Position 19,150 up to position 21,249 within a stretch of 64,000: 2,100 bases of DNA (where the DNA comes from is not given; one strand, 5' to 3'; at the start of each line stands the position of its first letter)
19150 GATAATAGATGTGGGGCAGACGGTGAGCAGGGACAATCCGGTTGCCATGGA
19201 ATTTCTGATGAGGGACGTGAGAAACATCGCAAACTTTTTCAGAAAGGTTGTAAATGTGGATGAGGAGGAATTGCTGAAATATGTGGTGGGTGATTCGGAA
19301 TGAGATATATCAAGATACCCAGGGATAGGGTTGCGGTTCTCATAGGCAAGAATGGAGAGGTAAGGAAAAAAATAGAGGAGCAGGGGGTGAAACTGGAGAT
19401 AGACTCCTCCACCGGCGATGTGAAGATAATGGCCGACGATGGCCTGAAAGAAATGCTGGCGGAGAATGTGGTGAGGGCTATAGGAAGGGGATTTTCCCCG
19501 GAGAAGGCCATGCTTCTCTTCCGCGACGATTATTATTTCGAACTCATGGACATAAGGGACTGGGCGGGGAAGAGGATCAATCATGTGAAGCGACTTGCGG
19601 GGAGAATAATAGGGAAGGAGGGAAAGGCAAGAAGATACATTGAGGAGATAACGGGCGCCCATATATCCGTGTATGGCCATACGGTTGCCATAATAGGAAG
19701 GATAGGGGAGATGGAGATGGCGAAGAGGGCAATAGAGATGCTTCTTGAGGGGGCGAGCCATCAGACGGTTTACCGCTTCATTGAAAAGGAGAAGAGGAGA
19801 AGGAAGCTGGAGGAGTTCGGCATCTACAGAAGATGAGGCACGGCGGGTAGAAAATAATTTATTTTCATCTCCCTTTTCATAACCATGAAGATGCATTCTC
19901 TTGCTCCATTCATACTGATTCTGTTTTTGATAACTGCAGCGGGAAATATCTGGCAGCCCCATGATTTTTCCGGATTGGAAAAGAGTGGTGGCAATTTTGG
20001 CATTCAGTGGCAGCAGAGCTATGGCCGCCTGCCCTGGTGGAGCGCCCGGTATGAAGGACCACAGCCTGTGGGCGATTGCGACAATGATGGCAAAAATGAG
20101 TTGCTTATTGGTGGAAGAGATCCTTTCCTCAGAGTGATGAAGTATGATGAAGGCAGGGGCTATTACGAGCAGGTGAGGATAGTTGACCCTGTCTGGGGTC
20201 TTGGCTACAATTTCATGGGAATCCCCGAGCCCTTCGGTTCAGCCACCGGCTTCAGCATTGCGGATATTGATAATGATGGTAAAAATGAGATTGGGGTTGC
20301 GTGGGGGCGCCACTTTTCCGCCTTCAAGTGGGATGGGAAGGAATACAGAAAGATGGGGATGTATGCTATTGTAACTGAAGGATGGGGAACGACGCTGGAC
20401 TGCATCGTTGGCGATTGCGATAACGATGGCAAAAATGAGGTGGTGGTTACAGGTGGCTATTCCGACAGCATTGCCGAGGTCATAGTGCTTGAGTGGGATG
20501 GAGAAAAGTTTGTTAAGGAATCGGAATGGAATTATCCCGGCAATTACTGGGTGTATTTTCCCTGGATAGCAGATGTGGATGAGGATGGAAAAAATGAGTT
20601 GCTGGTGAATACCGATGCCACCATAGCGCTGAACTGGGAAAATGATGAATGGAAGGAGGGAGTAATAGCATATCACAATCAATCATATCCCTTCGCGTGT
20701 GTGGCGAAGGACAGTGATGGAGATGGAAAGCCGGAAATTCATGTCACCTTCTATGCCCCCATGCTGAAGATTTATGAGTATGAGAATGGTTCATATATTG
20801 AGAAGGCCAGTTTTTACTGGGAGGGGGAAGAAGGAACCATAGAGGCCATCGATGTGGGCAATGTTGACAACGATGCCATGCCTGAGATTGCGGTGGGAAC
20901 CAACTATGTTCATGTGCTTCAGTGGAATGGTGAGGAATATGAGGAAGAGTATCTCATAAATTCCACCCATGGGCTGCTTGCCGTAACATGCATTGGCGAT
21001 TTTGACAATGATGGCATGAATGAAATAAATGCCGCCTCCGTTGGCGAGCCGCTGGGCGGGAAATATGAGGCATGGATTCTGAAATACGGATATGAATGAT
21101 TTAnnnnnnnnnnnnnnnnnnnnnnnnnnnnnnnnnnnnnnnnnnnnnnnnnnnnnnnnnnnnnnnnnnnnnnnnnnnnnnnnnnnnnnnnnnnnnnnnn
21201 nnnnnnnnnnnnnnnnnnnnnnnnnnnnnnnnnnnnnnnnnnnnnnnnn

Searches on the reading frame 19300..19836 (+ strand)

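Call 5: search_protein_families(library=pfam, proteins=[window:19300-19836:+], max_evalue=0.01)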
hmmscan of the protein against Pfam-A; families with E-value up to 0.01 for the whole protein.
window:19300-19836:+ (178 aa): 4 families
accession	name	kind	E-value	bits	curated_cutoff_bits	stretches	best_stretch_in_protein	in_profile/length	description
PF00013.35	KH_1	-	1.8e-14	53.7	21.5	2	98-146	9-65/66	KH domain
PF21800.4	KH_KRR1_2nd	-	5.8e-08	33.1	27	1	80-149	3-71/91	KRR1 small subunit processome component, second KH domain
PF22891.2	KH_PNO1_2nd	-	2e-07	31.5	27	1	79-159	1-81/90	Eukaryotic type KH-domain (KH-domain type I) (327.11.2)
PF22675.2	KH-I_KHDC4-BBP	-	0.00063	20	30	0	99-128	7-36/76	KHDC4/BBP-like, KH-domain type I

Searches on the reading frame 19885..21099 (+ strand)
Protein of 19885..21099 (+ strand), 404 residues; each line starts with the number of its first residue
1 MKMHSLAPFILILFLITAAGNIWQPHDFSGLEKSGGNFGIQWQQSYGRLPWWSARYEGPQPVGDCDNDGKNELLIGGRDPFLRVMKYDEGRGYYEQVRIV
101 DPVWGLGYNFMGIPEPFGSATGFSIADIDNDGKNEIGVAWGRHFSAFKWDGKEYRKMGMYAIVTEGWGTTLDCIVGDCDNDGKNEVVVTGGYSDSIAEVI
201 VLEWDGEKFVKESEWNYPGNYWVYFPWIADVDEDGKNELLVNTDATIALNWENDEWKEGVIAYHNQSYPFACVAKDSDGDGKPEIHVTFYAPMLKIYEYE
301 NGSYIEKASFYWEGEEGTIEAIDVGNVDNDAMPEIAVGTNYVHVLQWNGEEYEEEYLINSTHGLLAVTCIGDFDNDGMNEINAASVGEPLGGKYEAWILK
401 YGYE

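Call 5: search_protein_families(library=pfam, proteins=[window:19885-21099:+], max_evalue=0.01)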
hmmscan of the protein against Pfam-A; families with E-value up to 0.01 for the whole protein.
window:19885-21099:+ (404 aa): 5 families
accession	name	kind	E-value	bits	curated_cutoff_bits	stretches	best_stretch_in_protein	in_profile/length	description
PF13517.12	FG-GAP_3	-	7.7e-25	87.7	26.9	4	177-241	1-61/61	FG-GAP-like repeat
PF01839.29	FG-GAP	-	3e-09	37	22.1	0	229-243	8-22/37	FG-GAP repeat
PF14783.12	BBS2_Mid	-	4.4e-08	33.6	27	0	62-89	4-31/108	Ciliary BBSome complex subunit 2, middle region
PF15907.11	Itfg2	-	0.0016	18.2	27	0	125-152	80-109/330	Integrin-alpha FG-GAP repeat-containing protein 2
PF16743.10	PliI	-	0.003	17.7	27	0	315-340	55-80/123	Periplasmic lysozyme inhibitor of I-type lysozyme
